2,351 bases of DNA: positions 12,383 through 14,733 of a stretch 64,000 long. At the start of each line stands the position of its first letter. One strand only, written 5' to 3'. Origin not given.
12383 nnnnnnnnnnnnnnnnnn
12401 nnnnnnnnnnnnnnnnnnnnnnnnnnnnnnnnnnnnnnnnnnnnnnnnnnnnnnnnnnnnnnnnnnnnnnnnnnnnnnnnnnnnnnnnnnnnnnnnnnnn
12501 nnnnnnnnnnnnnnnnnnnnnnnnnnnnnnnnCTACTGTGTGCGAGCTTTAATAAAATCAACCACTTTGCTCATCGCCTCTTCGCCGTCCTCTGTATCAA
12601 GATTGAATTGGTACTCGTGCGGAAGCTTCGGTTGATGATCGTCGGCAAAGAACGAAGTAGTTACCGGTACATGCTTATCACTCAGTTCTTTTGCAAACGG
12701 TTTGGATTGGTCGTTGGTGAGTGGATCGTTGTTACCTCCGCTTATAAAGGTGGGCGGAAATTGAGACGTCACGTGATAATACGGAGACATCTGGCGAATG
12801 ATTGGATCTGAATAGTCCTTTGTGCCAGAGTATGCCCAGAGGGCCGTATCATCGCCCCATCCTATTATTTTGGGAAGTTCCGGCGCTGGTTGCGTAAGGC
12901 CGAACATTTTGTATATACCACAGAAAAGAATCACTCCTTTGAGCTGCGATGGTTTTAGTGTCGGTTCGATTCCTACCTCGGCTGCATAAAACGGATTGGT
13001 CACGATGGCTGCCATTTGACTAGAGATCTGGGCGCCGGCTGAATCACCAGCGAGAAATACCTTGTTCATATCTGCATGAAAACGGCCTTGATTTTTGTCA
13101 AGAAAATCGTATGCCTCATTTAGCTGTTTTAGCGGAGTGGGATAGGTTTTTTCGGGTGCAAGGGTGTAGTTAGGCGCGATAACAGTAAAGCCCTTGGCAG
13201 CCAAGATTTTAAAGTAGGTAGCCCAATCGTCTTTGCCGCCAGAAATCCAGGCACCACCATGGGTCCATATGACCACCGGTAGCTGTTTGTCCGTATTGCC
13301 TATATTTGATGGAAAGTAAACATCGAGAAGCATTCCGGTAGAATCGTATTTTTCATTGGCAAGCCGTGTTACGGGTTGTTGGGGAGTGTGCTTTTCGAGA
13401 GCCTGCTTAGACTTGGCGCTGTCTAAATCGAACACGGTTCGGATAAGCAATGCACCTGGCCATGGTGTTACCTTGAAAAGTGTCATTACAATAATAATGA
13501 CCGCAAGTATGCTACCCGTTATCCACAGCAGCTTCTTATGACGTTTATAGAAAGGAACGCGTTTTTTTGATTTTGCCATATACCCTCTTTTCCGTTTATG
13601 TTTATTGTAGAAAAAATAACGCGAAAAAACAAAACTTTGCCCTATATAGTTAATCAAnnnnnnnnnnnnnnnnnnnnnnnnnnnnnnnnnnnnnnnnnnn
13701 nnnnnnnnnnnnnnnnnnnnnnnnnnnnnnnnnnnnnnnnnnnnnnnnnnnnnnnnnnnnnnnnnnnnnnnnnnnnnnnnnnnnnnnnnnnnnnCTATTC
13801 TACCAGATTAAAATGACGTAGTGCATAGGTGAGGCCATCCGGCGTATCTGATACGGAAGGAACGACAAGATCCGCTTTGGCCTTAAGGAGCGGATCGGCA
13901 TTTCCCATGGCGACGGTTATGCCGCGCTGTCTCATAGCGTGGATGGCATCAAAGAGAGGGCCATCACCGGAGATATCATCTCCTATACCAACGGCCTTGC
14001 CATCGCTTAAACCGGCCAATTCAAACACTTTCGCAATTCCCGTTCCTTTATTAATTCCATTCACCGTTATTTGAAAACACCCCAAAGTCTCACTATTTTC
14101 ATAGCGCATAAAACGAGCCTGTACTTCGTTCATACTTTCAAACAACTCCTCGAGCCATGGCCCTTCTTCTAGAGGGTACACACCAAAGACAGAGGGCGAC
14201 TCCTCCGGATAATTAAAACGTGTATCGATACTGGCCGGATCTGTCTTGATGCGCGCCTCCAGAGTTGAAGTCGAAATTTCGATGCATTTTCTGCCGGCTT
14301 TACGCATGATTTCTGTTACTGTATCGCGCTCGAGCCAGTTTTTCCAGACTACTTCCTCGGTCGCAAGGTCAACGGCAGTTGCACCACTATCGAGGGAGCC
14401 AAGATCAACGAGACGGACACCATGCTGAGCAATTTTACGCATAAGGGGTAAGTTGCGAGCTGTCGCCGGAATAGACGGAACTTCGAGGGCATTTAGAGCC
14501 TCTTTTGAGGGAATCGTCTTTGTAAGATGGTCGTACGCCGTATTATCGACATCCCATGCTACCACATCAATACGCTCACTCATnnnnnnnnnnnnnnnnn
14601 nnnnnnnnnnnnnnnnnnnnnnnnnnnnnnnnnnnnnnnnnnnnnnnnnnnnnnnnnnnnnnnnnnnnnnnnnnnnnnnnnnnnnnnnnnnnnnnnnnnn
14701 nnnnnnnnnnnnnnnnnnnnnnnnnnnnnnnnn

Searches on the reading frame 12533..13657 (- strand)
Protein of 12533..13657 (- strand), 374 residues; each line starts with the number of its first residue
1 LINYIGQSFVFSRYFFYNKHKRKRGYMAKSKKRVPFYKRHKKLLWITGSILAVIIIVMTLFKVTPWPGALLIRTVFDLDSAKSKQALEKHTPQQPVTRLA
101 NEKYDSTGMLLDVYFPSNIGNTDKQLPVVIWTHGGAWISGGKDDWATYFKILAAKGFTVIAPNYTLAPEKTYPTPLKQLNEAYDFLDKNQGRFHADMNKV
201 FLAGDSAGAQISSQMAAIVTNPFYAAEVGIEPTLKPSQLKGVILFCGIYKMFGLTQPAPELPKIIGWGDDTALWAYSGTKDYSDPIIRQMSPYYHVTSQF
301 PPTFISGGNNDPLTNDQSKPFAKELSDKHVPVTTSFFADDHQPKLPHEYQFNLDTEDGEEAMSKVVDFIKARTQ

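Call 15: search_protein_families(library=pfam, max_evalue=0.001, proteins=[window:12533-13657:-])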
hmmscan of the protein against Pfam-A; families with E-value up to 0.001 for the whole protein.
window:12533-13657:- (374 aa): 3 families
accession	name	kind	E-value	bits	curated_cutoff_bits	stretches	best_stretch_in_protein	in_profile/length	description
PF20434.5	BD-FAE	-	1.7e-28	100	26.8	1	111-325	1-215/215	BD-FAE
PF07859.19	Abhydrolase_3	-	9.1e-27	94.6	25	1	129-337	1-201/210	alpha/beta hydrolase fold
PF00135.34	COesterase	-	3.2e-08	33.4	27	1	105-213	82-198/515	Carboxylesterase family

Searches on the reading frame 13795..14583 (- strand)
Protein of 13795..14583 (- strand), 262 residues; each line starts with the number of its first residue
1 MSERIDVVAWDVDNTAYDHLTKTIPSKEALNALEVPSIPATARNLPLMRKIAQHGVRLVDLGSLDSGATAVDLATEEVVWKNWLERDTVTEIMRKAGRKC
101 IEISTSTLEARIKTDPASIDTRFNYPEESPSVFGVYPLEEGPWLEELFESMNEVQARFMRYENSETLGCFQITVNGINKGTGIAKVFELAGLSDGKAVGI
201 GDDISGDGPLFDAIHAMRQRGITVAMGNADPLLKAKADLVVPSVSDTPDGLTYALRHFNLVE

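Call 15: search_protein_families(library=pfam, max_evalue=0.001, proteins=[window:13795-14583:-])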
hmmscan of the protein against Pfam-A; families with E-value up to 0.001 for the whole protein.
window:13795-14583:- (262 aa): 1 family
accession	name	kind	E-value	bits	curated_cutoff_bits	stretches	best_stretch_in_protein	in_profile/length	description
PF08282.18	Hydrolase_3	-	5.7e-13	49.6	20.9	1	10-255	3-255/255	haloacid dehalogenase-like hydrolase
